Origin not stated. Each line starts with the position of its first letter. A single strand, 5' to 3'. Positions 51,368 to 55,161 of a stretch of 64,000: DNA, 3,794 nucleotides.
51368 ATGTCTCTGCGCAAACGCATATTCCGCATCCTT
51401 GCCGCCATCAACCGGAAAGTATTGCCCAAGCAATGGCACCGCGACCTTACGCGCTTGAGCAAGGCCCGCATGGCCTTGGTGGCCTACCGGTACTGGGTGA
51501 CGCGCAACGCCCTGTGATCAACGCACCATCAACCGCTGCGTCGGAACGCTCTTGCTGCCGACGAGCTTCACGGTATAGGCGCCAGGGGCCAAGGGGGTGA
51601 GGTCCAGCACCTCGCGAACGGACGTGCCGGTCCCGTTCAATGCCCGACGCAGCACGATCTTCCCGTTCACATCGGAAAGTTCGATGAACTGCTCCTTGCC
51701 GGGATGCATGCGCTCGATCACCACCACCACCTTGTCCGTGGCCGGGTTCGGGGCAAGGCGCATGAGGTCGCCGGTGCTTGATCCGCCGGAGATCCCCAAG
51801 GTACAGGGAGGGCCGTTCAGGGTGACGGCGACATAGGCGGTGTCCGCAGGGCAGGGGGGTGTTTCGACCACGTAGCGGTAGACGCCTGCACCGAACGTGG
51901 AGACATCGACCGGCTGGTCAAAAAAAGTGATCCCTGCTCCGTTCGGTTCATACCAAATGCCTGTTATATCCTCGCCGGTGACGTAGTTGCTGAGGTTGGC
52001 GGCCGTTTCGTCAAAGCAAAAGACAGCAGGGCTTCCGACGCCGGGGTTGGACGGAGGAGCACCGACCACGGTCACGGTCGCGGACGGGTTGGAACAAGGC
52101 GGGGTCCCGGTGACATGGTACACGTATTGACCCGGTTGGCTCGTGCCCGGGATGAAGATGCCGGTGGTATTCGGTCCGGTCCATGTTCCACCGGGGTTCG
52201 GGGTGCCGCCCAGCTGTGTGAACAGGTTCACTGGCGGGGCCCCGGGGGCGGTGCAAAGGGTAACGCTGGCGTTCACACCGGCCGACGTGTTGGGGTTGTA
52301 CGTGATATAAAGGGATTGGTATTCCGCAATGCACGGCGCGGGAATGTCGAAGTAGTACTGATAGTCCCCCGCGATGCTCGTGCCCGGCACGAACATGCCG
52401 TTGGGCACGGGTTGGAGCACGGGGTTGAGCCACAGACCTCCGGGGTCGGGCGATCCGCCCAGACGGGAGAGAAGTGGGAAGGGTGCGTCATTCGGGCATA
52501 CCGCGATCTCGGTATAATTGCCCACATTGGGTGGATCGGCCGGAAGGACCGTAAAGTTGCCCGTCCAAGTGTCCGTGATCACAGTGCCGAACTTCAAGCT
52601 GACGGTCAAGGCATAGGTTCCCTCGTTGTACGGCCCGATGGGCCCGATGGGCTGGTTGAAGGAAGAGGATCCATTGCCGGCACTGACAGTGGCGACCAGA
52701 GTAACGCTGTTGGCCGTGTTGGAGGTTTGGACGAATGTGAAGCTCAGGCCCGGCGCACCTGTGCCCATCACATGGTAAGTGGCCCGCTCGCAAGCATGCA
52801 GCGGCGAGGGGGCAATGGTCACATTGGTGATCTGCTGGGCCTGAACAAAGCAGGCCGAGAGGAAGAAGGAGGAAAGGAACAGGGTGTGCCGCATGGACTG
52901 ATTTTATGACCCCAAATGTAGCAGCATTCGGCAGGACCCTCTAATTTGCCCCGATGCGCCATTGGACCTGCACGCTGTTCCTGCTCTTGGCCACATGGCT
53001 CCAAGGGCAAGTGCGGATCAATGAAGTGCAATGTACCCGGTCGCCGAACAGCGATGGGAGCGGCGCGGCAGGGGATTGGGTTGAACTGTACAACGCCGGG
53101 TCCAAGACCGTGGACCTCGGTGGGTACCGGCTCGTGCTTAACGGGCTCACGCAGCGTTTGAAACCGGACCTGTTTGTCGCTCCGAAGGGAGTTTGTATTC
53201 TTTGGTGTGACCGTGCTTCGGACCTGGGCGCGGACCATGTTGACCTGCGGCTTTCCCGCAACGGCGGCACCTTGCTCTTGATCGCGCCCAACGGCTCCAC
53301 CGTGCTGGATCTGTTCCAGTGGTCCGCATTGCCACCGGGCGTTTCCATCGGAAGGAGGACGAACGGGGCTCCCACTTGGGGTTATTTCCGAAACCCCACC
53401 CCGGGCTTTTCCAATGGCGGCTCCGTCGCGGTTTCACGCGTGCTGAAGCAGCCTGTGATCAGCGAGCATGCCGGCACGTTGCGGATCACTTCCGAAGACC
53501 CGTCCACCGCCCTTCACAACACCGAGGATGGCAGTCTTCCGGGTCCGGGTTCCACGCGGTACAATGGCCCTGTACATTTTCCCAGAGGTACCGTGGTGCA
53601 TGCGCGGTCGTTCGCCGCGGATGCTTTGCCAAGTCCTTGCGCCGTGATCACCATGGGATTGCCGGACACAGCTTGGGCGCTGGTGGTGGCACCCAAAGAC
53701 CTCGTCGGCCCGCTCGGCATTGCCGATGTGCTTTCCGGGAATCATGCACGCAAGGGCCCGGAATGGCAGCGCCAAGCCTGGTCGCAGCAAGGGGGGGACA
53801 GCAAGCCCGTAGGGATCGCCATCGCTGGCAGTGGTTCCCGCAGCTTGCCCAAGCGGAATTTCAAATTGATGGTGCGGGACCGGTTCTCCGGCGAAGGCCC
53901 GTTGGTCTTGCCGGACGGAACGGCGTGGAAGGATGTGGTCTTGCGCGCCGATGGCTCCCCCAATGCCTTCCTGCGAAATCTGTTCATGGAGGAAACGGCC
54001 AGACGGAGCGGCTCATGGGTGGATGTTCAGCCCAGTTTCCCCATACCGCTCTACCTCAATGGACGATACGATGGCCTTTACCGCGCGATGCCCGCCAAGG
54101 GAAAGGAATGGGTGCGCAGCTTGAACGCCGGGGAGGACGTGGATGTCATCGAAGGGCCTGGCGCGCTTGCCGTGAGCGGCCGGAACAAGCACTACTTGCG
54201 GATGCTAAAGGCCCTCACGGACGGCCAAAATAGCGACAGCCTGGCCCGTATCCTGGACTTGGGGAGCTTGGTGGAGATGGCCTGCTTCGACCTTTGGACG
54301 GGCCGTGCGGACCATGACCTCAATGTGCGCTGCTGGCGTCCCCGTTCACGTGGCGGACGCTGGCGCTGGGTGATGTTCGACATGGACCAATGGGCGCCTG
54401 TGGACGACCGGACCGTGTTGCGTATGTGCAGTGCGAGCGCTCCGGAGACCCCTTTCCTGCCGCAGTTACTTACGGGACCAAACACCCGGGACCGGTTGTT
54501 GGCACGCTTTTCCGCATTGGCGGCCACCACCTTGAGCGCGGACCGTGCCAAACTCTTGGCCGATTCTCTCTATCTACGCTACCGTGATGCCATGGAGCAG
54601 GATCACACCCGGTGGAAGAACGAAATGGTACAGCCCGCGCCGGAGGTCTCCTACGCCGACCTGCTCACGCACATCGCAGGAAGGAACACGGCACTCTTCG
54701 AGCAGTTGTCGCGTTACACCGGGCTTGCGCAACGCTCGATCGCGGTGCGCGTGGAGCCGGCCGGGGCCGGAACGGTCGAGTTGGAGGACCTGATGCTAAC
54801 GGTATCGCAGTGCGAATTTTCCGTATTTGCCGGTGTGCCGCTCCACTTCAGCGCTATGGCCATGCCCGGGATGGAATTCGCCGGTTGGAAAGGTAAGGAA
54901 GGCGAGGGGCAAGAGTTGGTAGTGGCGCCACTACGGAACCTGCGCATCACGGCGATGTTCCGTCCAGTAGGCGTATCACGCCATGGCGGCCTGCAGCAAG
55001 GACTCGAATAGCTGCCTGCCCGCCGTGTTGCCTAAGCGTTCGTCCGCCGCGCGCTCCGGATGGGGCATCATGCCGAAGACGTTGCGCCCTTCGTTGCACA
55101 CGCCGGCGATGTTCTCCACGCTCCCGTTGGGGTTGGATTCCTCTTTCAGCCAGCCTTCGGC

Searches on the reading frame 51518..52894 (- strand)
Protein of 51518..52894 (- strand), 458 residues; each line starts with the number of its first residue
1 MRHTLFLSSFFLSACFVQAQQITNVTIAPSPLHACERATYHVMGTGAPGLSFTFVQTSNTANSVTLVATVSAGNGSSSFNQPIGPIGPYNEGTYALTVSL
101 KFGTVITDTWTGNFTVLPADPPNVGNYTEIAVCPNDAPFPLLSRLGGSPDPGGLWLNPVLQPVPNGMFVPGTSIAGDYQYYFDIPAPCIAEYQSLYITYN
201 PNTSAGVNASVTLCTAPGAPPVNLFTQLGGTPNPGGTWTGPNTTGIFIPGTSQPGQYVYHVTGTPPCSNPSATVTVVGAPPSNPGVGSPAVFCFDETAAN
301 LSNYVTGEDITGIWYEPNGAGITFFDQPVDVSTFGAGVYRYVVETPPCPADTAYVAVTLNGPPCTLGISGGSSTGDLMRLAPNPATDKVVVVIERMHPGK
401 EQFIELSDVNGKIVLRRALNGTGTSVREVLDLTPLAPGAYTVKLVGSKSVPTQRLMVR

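Call 76: search_protein_families(library=pfam, proteins=[window:51518-52894:-], max_evalue=0.001)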
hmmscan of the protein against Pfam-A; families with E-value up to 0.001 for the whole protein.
window:51518-52894:- (458 aa): 1 family
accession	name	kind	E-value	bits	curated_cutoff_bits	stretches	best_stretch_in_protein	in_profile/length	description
PF18962.6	Por_Secre_tail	-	6.7e-08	33.2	27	1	382-456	3-74/75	Secretion system C-terminal sorting domain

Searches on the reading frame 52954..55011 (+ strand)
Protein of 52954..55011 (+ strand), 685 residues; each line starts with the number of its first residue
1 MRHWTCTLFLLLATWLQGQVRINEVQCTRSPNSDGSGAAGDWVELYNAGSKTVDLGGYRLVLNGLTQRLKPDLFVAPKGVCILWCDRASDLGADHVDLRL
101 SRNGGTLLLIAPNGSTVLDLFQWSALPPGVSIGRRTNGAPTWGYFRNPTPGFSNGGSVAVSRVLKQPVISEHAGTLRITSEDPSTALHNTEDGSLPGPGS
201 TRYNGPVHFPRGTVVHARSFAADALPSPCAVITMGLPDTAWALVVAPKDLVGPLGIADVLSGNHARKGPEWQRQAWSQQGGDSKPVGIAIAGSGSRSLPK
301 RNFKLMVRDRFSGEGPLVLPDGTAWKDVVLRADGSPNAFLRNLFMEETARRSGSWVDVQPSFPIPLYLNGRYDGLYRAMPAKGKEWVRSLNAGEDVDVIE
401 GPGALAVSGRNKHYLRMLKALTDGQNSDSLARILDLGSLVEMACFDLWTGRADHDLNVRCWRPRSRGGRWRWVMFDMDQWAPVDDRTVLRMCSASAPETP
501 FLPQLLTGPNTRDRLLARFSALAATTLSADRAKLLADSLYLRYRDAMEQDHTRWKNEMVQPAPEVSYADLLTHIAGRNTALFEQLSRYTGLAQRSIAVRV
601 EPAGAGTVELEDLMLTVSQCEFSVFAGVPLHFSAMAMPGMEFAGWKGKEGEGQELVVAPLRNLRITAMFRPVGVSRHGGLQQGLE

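Call 28: search_protein_families(library=ncbifam, proteins=[window:52954-55011:+], max_evalue=0.001)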
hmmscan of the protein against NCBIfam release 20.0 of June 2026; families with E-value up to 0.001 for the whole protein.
window:52954-55011:+ (685 aa): 0 families

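Call 37: search_protein_families(library=pfam, proteins=[window:52954-55011:+], max_evalue=0.01)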
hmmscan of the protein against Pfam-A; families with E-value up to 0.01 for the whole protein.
window:52954-55011:+ (685 aa): 3 families
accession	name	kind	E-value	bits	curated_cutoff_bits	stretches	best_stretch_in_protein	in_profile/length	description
PF08757.17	CotH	-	8e-20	72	23.8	1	288-579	1-320/322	CotH kinase protein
PF00932.25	LTD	-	2.9e-10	40.9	34.3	1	18-123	6-107/109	Lamin Tail Domain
PF13290.12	CHB_HEX_C_1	-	0.00073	19.9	22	1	173-223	9-59/67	Chitobiase/beta-hexosaminidase C-terminal domain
